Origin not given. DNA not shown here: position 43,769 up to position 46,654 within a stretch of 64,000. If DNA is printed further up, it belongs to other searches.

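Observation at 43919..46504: SEDS polymerase and its class B PBP partner fused into one 861-aa protein inside the stp-pknB cluster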

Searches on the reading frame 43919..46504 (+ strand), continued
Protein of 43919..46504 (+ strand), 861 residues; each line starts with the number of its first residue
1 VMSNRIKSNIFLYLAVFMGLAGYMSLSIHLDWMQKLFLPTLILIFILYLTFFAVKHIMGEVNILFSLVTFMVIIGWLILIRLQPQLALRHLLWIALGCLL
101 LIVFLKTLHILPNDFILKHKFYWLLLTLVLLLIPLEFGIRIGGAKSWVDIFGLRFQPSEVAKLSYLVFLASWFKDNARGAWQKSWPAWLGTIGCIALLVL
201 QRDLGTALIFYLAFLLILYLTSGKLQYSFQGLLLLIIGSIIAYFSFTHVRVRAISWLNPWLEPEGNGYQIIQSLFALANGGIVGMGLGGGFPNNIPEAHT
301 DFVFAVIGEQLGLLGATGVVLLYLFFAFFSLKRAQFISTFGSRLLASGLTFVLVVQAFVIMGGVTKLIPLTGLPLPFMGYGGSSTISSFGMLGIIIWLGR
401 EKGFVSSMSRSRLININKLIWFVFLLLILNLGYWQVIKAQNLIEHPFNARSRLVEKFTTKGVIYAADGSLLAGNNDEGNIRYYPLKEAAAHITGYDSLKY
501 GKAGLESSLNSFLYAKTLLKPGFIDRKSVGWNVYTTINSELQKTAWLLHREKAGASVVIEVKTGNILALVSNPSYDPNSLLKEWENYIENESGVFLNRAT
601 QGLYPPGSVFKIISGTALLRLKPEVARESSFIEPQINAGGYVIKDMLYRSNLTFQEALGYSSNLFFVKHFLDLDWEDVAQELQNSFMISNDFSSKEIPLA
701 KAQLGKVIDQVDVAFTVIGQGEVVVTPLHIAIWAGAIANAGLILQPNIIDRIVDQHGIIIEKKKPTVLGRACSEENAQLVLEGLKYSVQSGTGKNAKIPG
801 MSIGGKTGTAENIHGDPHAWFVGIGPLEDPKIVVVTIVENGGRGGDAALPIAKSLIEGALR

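Call 11: find_encoding_contigs(protein=P0016, flank=8000, max_places=2)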
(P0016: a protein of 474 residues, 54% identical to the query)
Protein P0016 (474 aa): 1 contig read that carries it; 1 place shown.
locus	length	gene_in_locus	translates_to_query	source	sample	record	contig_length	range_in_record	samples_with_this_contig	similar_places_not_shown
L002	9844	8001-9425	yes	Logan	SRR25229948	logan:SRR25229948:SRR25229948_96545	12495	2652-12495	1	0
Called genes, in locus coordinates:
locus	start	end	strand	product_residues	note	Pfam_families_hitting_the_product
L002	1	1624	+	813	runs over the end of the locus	PF17764:PriA_3primeBD, PF00270:DEAD, PF04851:ResIII, PF18319:Zn_ribbon_PriA, PF00271:Helicase_C, PF18074:PriA_C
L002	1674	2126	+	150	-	PF01327:Pep_deformylase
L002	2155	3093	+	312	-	PF00551:Formyl_trans_N, PF02911:Formyl_trans_C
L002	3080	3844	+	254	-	PF01976:DUF116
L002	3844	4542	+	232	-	PF04298:Zn_peptidase_2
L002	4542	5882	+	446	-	PF01029:NusB, PF22458:RsmF-B_ferredox, PF01209:Ubie_methyltran (weak), PF01728:FtsJ (weak), PF01189:Methyltr_RsmB-F, PF13847:Methyltransf_31, PF13649:Methyltransf_25 (weak)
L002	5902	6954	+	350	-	PF21016:RlmN_N, PF04055:Radical_SAM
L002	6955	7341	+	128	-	-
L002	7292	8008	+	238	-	PF00481:PP2C, PF13672:PP2C_2, PF07228:SpoIIE (weak), PF00481:PP2C (weak)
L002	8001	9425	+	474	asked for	PF01098:FTSW_RODA_SPOVE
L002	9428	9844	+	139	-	?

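Call 13: search_solved_structures(query=window:43919-46504:+, max_evalue=1e-10, show_alignments=4)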
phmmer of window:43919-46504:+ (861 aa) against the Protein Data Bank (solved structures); distinct sequences matched with E-value up to 1e-10: 81 (the best 60 are shown).
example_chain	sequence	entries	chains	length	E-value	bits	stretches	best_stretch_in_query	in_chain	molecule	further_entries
4jbf_A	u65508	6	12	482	3.3e-42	148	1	437-843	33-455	Peptidoglycan glycosyltransferase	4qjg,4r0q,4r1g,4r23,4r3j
4ra7_A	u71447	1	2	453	3.9e-42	147.8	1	441-843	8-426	Peptidoglycan glycosyltransferase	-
4n1x_A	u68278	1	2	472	1.4e-41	146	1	455-843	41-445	Peptidoglycan glycosyltransferase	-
3un7_A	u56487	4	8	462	1.4e-41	145.9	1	446-860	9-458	Penicillin-binding protein A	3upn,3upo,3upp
3lo7_A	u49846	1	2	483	1.9e-41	145.5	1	446-860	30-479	Penicillin-binding protein A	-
4mnr_A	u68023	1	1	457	1.4e-40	142.7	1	446-848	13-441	Peptidoglycan glycosyltransferase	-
8tj3_B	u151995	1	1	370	8.6e-36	126.8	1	63-400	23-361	Peptidoglycan glycosyltransferase MrdB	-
25hr_A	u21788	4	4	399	4.3e-35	124.5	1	87-399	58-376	Probable peptidoglycan glycosyltransferase FtsW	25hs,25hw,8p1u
8bh1_A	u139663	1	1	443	5.7e-35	124.1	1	87-399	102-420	Probable peptidoglycan glycosyltransferase FtsW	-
6bar_A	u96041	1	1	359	3.3e-34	121.5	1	66-401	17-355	Rod shape determining protein RodA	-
6pl5_A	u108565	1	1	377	4e-34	121.3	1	66-401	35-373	Peptidoglycan glycosyltransferase RodA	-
6bas_A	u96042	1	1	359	6.2e-33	117.3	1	66-401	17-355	Peptidoglycan glycosyltransferase RodA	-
6pl6_A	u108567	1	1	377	7.4e-33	117.1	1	66-401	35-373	Peptidoglycan glycosyltransferase RodA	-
7rcz_A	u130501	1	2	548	3.2e-28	101.8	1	542-859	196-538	Stage V sporulation protein D (Sporulation specific penicillin-binding protein)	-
7rd0_A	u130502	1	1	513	3.9e-24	88.2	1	497-857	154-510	Penicillin-binding protein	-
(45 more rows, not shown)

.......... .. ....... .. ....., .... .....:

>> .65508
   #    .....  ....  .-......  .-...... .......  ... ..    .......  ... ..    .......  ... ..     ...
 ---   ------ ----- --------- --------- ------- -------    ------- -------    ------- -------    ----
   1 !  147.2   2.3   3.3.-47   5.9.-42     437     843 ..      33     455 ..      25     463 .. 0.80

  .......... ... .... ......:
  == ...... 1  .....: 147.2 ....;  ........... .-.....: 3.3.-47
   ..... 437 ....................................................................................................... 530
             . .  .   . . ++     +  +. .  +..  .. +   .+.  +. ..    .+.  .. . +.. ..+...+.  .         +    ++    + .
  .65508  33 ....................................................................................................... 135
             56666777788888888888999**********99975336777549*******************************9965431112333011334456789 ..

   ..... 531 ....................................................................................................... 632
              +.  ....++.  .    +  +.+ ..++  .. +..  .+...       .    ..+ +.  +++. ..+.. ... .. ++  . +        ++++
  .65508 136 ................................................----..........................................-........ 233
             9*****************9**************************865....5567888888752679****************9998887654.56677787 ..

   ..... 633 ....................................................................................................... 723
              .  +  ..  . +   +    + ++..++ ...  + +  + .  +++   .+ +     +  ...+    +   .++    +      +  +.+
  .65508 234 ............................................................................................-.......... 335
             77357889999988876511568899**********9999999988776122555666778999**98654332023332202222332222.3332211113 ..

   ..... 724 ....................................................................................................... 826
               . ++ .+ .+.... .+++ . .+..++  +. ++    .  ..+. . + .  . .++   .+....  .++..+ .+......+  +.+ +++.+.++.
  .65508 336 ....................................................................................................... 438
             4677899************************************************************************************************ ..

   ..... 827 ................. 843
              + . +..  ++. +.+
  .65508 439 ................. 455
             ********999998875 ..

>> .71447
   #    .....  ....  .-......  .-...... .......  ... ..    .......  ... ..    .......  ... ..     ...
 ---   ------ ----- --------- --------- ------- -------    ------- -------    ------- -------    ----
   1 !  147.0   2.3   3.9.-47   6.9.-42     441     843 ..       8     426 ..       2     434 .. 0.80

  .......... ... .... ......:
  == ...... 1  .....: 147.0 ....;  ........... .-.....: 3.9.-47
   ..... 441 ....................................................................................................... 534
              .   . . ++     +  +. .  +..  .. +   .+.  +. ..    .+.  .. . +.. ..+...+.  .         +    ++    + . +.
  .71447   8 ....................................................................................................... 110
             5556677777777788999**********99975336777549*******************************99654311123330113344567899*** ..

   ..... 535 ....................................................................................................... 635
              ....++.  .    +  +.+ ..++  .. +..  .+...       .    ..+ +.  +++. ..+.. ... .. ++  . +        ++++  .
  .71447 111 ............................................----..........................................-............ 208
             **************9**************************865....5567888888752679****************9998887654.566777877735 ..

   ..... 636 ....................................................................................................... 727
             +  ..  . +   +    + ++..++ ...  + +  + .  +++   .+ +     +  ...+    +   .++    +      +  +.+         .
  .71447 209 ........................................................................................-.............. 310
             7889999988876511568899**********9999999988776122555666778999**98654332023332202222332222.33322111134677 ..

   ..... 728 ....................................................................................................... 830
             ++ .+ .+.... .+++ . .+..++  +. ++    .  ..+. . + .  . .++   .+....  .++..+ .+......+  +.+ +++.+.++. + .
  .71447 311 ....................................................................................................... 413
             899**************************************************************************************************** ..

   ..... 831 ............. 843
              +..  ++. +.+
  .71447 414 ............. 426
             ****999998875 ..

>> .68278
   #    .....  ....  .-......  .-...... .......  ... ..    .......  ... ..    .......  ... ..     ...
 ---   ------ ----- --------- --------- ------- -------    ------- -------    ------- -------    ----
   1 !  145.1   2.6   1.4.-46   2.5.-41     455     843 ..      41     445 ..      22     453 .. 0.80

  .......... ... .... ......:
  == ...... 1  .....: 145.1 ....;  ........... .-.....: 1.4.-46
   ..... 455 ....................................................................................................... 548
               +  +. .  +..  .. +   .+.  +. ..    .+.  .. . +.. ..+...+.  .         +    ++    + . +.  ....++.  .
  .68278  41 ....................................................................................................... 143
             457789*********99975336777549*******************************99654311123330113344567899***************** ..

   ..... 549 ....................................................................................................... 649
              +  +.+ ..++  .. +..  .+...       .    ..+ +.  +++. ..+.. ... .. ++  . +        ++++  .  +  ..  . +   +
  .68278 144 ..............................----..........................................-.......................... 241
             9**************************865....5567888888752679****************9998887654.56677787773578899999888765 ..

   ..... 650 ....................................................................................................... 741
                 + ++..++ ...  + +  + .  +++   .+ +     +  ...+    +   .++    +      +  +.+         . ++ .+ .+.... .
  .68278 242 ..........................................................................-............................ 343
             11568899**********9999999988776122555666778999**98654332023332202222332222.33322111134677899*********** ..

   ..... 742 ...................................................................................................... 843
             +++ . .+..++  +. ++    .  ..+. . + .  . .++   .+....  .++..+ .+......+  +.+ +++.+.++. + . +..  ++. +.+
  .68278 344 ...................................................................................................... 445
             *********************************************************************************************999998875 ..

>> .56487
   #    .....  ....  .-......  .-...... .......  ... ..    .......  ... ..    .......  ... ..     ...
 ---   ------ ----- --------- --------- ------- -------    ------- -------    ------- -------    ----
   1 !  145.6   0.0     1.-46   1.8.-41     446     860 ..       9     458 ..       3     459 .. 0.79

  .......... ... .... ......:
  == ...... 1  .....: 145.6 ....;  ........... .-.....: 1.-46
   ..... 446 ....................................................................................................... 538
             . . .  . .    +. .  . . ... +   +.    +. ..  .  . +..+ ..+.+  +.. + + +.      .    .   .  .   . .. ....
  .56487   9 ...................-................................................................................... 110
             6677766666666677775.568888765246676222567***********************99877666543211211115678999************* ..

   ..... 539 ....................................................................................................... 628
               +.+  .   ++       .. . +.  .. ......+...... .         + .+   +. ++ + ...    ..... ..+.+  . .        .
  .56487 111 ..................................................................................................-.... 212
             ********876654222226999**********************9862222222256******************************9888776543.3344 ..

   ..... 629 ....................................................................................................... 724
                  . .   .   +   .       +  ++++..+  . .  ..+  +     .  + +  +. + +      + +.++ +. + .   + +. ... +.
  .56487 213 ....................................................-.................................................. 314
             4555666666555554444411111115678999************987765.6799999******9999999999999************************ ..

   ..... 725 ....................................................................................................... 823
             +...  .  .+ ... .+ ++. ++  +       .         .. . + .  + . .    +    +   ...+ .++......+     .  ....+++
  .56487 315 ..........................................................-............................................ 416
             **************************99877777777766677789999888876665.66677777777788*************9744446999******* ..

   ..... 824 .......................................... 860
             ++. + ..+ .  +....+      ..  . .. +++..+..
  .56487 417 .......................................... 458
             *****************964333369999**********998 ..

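Call 14: find_related_loci(query=A1, collection=genome_contigs, flank=6000)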
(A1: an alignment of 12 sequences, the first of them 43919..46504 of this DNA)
Query A1 (861 aa) in genome_contigs; peptide patterns used: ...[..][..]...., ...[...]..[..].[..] (x = any residue, [..] = any of these).
600 stretches matched a pattern (row limit reached: there are more); 588 encode a relative of the query (tblastn E <= 1e-3); the best 80 are kept; 80 distinct loci.
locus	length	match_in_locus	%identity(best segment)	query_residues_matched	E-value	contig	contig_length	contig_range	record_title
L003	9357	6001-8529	34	63-860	6e-135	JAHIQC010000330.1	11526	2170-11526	MAG: Actinomycetota bacterium isolate KR13_S3.mb.94 KR13_S3.mb.94_k141_461550, whole genome shotgun sequence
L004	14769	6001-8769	32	2-860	3e-120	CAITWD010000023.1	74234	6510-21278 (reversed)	MAG: uncultured actinobacterium isolate Umea2p1_bin-1192 genome assembly, contig: bin-1192:23/41, whole genome shotgun s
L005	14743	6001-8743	37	2-860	1e-120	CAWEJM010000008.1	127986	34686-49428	MAG: uncultured Actinomycetes bacterium isolate MFD05942.bin.2.29 genome assembly, contig: contig_1718, whole genome sho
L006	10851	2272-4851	32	64-857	5e-112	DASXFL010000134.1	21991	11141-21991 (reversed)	MAG TPA_asm: Solirubrobacterales bacterium isolate SMAG_U5137 k141_1516263, whole genome shotgun sequence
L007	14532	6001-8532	31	75-860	1e-111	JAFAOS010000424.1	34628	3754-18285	MAG: Chloroflexota bacterium isolate CP_BM_ER_18 BM_ER_k147_10172603, whole genome shotgun sequence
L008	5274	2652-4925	30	62-839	6e-99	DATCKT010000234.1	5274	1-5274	MAG TPA_asm: Limnochordales bacterium isolate SMAG_U7103 k141_81571, whole genome shotgun sequence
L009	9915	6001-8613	30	7-860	1e-92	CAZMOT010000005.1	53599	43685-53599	MAG TPA_asm: uncultured Anaerolineales bacterium isolate SRP068000_co2_90 genome assembly, contig: NODE_148_length_53599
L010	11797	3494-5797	30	71-840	8e-92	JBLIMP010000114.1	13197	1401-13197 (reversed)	MAG: Cellvibrionaceae bacterium isolate 3300053785_73 Ga0535658_0012685, whole genome shotgun sequence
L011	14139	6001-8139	31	65-757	2e-82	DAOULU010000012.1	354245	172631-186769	MAG TPA_asm: Anaerolineales bacterium isolate W31_54 k127_22829, whole genome shotgun sequence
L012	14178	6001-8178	31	64-782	2e-82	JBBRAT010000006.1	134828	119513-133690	MAG: Anaerolineales bacterium isolate Co_metawrap_2310 Cmw_2310_k141_29382656_length_134828_cov_22.8292, whole genome sh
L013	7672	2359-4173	35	37-614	4e-81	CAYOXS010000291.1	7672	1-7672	MAG TPA_asm: uncultured Caldilineaceae bacterium isolate SRP323723_co1_131 genome assembly, contig: NODE_8141_length_767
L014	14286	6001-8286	29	51-823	2e-78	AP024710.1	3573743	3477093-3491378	Leptolinea sp. HRD-7 DNA, complete genome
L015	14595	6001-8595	29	31-858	2e-77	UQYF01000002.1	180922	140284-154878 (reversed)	uncultured Clostridiales bacterium isolate UMGS754 genome assembly, contig: NODE_51_length_180922_cov_5.807024, whole ge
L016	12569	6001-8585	36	47-860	4e-126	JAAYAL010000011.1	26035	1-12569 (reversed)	MAG: Gaiellales bacterium isolate AS06rmzACSIP_123 50317_AS06, whole genome shotgun sequence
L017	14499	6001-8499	29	42-861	1e-73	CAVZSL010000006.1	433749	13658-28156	MAG: uncultured Chloroflexia bacterium isolate MFD00709.bin.2.114 genome assembly, contig: contig_49564, whole genome sh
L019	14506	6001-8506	37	37-860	5e-135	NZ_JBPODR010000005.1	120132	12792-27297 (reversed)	Thermoanaerobacterium thermosulfurigenes strain DSM 2229 Ga0415260_05, whole genome shotgun sequence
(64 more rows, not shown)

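Call 19: find_encoding_contigs(protein=P0001, flank=3000, max_places=3)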
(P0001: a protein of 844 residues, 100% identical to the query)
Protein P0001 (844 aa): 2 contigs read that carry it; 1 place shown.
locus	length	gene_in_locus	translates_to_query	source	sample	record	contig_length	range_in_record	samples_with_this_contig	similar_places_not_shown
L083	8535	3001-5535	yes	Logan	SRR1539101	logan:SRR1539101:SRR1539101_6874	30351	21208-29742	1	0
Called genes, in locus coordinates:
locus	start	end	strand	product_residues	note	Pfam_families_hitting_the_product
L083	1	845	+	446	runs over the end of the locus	PF01029:NusB, PF22458:RsmF-B_ferredox, PF01209:Ubie_methyltran (faint), PF01189:Methyltr_RsmB-F, PF01728:FtsJ (weak), PF13847:Methyltransf_31, PF13649:Methyltransf_25 (weak)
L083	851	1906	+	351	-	PF21016:RlmN_N, PF04055:Radical_SAM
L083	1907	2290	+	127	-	-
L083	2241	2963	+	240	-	PF00481:PP2C, PF13672:PP2C_2, PF07228:SpoIIE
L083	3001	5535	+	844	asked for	PF01098:FTSW_RODA_SPOVE, PF21922:PBP_dimer_2, PF00905:Transpeptidase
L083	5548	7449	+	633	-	PF00069:Pkinase, PF07714:PK_Tyr_Ser-Thr, PF01636:APH (faint), PF03109:ABC1, PF03793:PASTA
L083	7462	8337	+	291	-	PF16745:RsgA_N, PF03193:RsgA_GTPase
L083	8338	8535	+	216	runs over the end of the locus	PF00834:Ribul_P_3_epim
